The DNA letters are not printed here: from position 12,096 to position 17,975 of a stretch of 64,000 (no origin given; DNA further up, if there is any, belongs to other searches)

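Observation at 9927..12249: DUF364 (putative metal-chelation domain), PaaI thioesterase, GNAT and an orphan MobB chained downstream of the giant ATPase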

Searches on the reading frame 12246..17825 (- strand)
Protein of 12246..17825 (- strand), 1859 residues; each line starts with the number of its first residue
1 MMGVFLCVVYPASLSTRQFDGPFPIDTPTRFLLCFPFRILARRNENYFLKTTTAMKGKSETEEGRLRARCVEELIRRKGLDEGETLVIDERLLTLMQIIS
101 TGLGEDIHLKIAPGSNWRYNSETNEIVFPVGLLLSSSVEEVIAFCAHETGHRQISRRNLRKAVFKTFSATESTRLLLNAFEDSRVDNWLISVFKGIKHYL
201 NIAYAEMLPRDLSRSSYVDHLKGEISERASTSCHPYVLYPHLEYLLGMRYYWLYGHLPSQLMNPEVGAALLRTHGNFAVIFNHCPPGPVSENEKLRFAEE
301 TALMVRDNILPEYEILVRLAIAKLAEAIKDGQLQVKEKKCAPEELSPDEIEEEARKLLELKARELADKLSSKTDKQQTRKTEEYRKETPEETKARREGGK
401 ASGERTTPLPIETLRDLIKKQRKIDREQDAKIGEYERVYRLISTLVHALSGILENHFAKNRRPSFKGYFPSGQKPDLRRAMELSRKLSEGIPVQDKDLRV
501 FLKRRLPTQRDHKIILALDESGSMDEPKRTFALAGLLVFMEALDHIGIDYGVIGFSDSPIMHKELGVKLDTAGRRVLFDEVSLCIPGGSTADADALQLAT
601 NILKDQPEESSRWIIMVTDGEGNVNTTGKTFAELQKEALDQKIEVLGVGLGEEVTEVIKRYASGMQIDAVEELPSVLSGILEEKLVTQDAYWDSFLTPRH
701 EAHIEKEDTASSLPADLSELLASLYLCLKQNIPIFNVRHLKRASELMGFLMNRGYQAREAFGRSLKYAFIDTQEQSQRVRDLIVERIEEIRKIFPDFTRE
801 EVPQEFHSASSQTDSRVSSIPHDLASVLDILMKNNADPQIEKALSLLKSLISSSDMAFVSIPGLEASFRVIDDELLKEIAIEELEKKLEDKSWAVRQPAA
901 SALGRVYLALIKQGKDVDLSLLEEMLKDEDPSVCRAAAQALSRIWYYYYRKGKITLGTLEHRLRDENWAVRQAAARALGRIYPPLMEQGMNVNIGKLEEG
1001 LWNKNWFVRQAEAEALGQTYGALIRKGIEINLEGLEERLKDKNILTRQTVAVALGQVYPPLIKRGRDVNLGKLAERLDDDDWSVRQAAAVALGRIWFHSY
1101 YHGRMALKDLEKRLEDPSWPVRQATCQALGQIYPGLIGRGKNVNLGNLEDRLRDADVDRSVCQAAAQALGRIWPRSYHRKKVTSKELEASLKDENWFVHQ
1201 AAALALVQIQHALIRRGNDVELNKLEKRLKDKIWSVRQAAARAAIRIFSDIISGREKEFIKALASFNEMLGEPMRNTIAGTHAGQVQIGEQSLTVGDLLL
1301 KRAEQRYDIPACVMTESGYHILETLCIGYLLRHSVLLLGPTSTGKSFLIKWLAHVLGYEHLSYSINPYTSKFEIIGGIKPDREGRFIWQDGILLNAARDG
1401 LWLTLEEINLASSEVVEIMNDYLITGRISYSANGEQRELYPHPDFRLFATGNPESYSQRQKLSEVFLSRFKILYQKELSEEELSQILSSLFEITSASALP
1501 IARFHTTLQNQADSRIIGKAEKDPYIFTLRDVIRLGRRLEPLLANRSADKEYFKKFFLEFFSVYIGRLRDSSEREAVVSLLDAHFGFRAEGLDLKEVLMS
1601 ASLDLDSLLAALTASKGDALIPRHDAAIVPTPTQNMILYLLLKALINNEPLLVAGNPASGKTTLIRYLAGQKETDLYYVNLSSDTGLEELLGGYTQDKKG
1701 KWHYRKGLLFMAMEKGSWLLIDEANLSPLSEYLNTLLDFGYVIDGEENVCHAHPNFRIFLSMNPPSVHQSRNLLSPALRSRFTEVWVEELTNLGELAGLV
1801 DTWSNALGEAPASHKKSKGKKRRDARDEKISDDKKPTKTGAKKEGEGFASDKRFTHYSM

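Call 5: search_protein_families(library=pfam, proteins=[window:12246-17825:-], max_evalue=0.01)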
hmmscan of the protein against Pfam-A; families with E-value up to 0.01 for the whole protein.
window:12246-17825:- (1859 aa): 29 families (the best 25 are shown)
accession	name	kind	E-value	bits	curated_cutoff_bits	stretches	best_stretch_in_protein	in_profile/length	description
PF02985.28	HEAT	-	4.6e-45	147.8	23.5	4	958-982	4-28/31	HEAT repeat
PF07728.20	AAA_5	-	3e-37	128.2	22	2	1335-1470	2-139/139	AAA domain (dynein-related subfamily)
PF13646.12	HEAT_2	-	1e-36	125.5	27.7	5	1072-1170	3-88/88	HEAT repeats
PF12717.13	Cnd1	-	9.5e-23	81.5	26.4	3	880-946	22-87/162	non-SMC mitotic condensation complex subunit 1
PF20168.4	PDS5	-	8.9e-20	70.6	27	2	886-983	291-389/1053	Sister chromatid cohesion protein PDS5 protein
PF13513.12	HEAT_EZ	-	5e-18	65.6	27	1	893-944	1-55/55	HEAT-like repeat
PF25786.1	HEAT_GCN1_C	-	1.5e-14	54.7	27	0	878-942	26-92/151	GCN1-like, C-terminal HEAT repeats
PF17867.7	AAA_lid_7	-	4e-14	53.2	22.7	1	1482-1586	1-104/106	Midasin AAA lid domain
PF24714.1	TOR1L1_N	-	2e-10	40.9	43.3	0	1186-1243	215-275/281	TORTIFOLIA1 N-terminal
PF20030.5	bpMoxR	-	2.5e-08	33.7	27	1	1320-1415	19-113/205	MoxR domain in the MoxR-vWA-beta-propeller ternary systems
PF13519.12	VWA_2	-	1.6e-07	32.3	27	1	514-621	1-107/107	von Willebrand factor type A domain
PF00092.34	VWA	-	4.9e-07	30.6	23.8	1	514-664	2-153/174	von Willebrand factor type A domain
PF13191.12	AAA_16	-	8.8e-07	30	32.6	0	1649-1670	25-46/167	AAA ATPase domain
PF01602.26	Adaptin_N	-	8.9e-07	28.3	37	1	869-944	105-178/524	Adaptin N terminal region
PF12775.13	AAA_7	-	1.1e-06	28.8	25.8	1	1626-1686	11-74/181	P-loop containing dynein motor region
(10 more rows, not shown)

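Call 11: find_homologous_proteins(query=window:12246-17825:-, max_evalue=1e-10)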
Query window:12246-17825:- (1859 aa): 35 proteins with E <= 1e-10 among 8000 candidates.
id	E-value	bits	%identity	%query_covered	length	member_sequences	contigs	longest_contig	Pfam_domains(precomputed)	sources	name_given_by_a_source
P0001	0.0e+0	3641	89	97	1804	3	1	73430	PF12717.14,PF20030.6,PF24714.2,PF00092.35,PF02985.29,PF17867.8,PF00004.36,PF13401.13,PF01602.27,PF07728.21,PF13191.13,PF25786.1,PF12775.14,PF13519.13,PF20168.5,PF13513.13,PF13646.13,PF23227.2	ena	-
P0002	0.0e+0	3604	88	97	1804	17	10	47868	PF12717.14,PF20030.6,PF24714.2,PF00092.35,PF02985.29,PF13671.13,PF17867.8,PF00004.36,PF13401.13,PF01602.27,PF07728.21,PF13191.13,PF25786.1,PF12775.14,PF13519.13,PF20168.5,PF13513.13,PF13646.13,PF23227.2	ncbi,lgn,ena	-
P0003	0.0e+0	3570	88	97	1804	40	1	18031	PF12717.14,PF20030.6,PF24714.2,PF00092.35,PF02985.29,PF13671.13,PF17867.8,PF00004.36,PF13401.13,PF01602.27,PF07728.21,PF13191.13,PF25786.1,PF12775.14,PF13519.13,PF20168.5,PF13513.13,PF13646.13,PF23227.2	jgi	jgi:MoxR-like ATPase/HEAT repeat protein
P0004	0.0e+0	3541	87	97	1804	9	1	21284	PF12717.14,PF20030.6,PF24714.2,PF00092.35,PF02985.29,PF13671.13,PF17867.8,PF00004.36,PF13401.13,PF01602.27,PF07728.21,PF13191.13,PF25786.1,PF12775.14,PF13519.13,PF20168.5,PF13513.13,PF13646.13,PF20720.4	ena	-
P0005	0.0e+0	3537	87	97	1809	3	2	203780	PF12717.14,PF20030.6,PF24714.2,PF00092.35,PF02985.29,PF17867.8,PF13401.13,PF01602.27,PF07728.21,PF25786.1,PF12775.14,PF13519.13,PF20168.5,PF13513.13,PF13646.13,PF23227.2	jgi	-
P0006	0.0e+0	3505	86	96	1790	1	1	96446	PF12717.14,PF20030.6,PF24714.2,PF00092.35,PF02985.29,PF17867.8,PF13401.13,PF01602.27,PF07728.21,PF25786.1,PF13519.13,PF20168.5,PF13513.13,PF13646.13,PF23227.2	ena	-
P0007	0.0e+0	3487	86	97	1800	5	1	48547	PF12717.14,PF20030.6,PF24714.2,PF00092.35,PF02985.29,PF13671.13,PF17867.8,PF00004.36,PF13401.13,PF01602.27,PF07728.21,PF13191.13,PF25786.1,PF12775.14,PF13519.13,PF20168.5,PF13513.13,PF13646.13,PF23227.2,PF20720.4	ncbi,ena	-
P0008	0.0e+0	3468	85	97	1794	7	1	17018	PF12717.14,PF20030.6,PF24714.2,PF00092.35,PF02985.29,PF17867.8,PF00004.36,PF13401.13,PF01602.27,PF07728.21,PF13191.13,PF25786.1,PF12775.14,PF13519.13,PF20168.5,PF13513.13,PF13646.13,PF20720.4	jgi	-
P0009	0.0e+0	3415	84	97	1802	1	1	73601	PF12717.14,PF20030.6,PF24714.2,PF00092.35,PF02985.29,PF17867.8,PF00004.36,PF13401.13,PF01602.27,PF07728.21,PF13191.13,PF25786.1,PF12775.14,PF13519.13,PF20168.5,PF13513.13,PF13646.13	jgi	jgi:MoxR-like ATPase/HEAT repeat protein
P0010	0.0e+0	3247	79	97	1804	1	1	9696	PF12717.14,PF20030.6,PF24714.2,PF00092.35,PF02985.29,PF13671.13,PF17867.8,PF00004.36,PF13401.13,PF01602.27,PF07728.21,PF13191.13,PF25786.1,PF12775.14,PF13519.13,PF20168.5,PF13513.13,PF13646.13,PF20720.4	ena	-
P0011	0.0e+0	3206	79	97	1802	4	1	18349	PF12717.14,PF20030.6,PF24714.2,PF00092.35,PF02985.29,PF13671.13,PF17867.8,PF00004.36,PF13401.13,PF13238.13,PF01602.27,PF07728.21,PF13191.13,PF11775.14,PF25786.1,PF12775.14,PF13519.13,PF20168.5,PF13513.13,PF13646.13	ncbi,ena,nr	ncbi:MAG TPA: sister chromatid cohesion protein PDS5 [Syntrophales bacterium]|nr:sister chromatid co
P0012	0.0e+0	3204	92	84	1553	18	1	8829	PF12717.14,PF20030.6,PF24714.2,PF00092.35,PF02985.29,PF13671.13,PF17867.8,PF00004.36,PF13401.13,PF01602.27,PF07728.21,PF13191.13,PF25786.1,PF12775.14,PF13519.13,PF20168.5,PF13513.13,PF13646.13,PF23227.2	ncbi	ncbi:MAG: HEAT repeat domain-containing protein, partial [Syntrophales bacterium]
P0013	0.0e+0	3154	77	97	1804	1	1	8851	PF12717.14,PF20030.6,PF24714.2,PF00092.35,PF02985.29,PF17867.8,PF00004.36,PF13401.13,PF01602.27,PF07728.21,PF13191.13,PF11775.14,PF25786.1,PF12775.14,PF13519.13,PF20168.5,PF13513.13,PF13646.13,PF20720.4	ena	-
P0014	0.0e+0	3108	76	97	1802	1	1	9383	PF12717.14,PF20030.6,PF24714.2,PF00092.35,PF02985.29,PF13671.13,PF17867.8,PF00004.36,PF13401.13,PF01602.27,PF07728.21,PF13191.13,PF11775.14,PF25786.1,PF12775.14,PF13519.13,PF20168.5,PF13513.13,PF13646.13,PF23227.2,PF20720.4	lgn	-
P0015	0.0e+0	3089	76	97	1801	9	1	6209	PF12717.14,PF20030.6,PF24714.2,PF00092.35,PF02985.29,PF13671.13,PF17867.8,PF00004.36,PF13401.13,PF01602.27,PF07728.21,PF13191.13,PF25786.1,PF12775.14,PF13519.13,PF20168.5,PF13513.13,PF13646.13,PF23227.2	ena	-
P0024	0.0e+0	2632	64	97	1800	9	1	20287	PF12717.14,PF20030.6,PF24714.2,PF03028.22,PF00092.35,PF02985.29,PF17867.8,PF00004.36,PF13401.13,PF01602.27,PF07728.21,PF13191.13,PF25786.1,PF12775.14,PF13519.13,PF20168.5,PF13513.13,PF13646.13,PF20720.4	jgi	-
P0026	0.0e+0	2553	61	99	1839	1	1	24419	PF12717.14,PF20030.6,PF24714.2,PF03028.22,PF00092.35,PF02985.29,PF17867.8,PF00004.36,PF13401.13,PF01602.27,PF07728.21,PF13191.13,PF25786.1,PF12775.14,PF13519.13,PF20168.5,PF13513.13,PF13646.13,PF20720.4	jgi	jgi:MoxR-like ATPase/HEAT repeat protein/uncharacterized protein YegL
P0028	0.0e+0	1753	47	51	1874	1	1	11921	PF12717.14,PF13173.13,PF20030.6,PF24714.2,PF00092.35,PF02985.29,PF22956.3,PF05762.21,PF13671.13,PF17867.8,PF00004.36,PF13401.13,PF07728.21,PF13191.13,PF21581.4,PF25786.1,PF12775.14,PF13519.13,PF20168.5,PF13513.13,PF13646.13,PF23227.2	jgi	jgi:MoxR-like ATPase/HEAT repeat protein/Mg-chelatase subunit ChlD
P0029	0.0e+0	1724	42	92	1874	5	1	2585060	PF13173.13,PF20030.6,PF24714.2,PF05762.21,PF13671.13,PF17867.8,PF00004.36,PF13401.13,PF07728.21,PF13191.13,PF21581.4,PF25786.1,PF13513.13,PF13646.13,PF12717.14,PF00092.35,PF02985.29,PF22956.3,PF11775.14,PF07726.18,PF12775.14,PF13519.13,PF20168.5,PF23227.2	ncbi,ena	-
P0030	0.0e+0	1630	43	92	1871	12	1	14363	PF12717.14,PF20030.6,PF24714.2,PF03028.22,PF00092.35,PF02985.29,PF13671.13,PF17867.8,PF00004.36,PF13401.13,PF01602.27,PF07728.21,PF13191.13,PF21581.4,PF11775.14,PF25757.2,PF25786.1,PF13519.13,PF20168.5,PF13513.13,PF13646.13,PF23227.2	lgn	-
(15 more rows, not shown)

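Call 12: find_encoding_contigs(protein=P0029, flank=10000, max_places=2)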
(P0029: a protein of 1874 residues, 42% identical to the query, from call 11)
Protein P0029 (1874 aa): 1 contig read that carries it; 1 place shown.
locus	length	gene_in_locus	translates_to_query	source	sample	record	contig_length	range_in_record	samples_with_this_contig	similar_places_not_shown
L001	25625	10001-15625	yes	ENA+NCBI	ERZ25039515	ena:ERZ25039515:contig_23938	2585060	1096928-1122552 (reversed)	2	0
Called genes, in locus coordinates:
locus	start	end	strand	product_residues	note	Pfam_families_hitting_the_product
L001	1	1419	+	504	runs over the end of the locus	-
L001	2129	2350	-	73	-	PF10967:DUF2769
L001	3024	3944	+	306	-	PF01040:UbiA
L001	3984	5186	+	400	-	PF04055:Radical_SAM, PF13186:SPASM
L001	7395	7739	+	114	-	-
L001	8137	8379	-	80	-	-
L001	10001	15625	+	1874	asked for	PF00092:VWA, PF13519:VWA_2 (weak), PF13646:HEAT_2, PF20168:PDS5, PF20168:PDS5 (weak), PF07728:AAA_5, PF17867:AAA_lid_7, PF07728:AAA_5, +19 more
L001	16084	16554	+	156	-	PF00578:AhpC-TSA, PF08534:Redoxin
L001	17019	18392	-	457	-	PF00753:Lactamase_B, PF00581:Rhodanese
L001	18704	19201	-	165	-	PF12641:Flavodoxin_3 (faint), PF12682:Flavodoxin_4 (weak), PF12724:Flavodoxin_5 (faint)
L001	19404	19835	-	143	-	PF13291:ACT_4 (faint), PF19571:ACT_8, PF22629:ACT_AHAS_ss (faint), PF01842:ACT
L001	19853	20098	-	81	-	-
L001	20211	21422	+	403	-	PF06779:MFS_4, PF07690:MFS_1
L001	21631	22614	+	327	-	PF00005:ABC_tran, PF13304:AAA_21 (weak), PF13732:DrrA1-3_C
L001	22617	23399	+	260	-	PF01061:ABC2_membrane, PF12698:ABC2_membrane_3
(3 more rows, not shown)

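Call 13: find_encoding_contigs(protein=P0026, flank=10000, max_places=2)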
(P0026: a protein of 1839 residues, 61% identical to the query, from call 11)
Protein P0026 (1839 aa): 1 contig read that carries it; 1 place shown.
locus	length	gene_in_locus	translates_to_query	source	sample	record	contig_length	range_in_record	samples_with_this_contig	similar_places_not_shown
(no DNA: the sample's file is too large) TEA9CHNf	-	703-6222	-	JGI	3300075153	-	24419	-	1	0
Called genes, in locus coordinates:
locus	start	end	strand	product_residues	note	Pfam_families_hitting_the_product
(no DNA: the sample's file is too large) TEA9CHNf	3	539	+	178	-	?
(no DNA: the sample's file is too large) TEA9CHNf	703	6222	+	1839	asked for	PF00092:VWA, PF13519:VWA_2, PF13646:HEAT_2 (weak), PF13646:HEAT_2, PF13646:HEAT_2, PF07728:AAA_5, PF17867:AAA_lid_7, PF07728:AAA_5, +14 more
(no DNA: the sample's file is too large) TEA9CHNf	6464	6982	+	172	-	PF01797:Y1_Tnp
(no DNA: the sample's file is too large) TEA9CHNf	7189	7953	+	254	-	PF13938:DUF4213, PF04016:DUF364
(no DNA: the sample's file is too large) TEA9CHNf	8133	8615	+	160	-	PF01592:NifU_N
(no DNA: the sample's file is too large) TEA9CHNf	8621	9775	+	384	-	PF00266:Aminotran_5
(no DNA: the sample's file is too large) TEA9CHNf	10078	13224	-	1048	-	PF08357:SEFIR, PF13676:TIR_2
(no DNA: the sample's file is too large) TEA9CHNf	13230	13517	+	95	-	-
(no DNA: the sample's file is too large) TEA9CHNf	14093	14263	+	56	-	-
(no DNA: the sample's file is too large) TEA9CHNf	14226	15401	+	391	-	PF00079:Serpin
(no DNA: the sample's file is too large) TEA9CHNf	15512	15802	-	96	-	-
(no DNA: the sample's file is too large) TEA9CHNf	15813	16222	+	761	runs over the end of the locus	PF12796:Ank_2, PF12796:Ank_2, PF13637:Ank_4, PF00023:Ank, PF13637:Ank_4, PF13857:Ank_5, PF12796:Ank_2, PF13857:Ank_5, +11 more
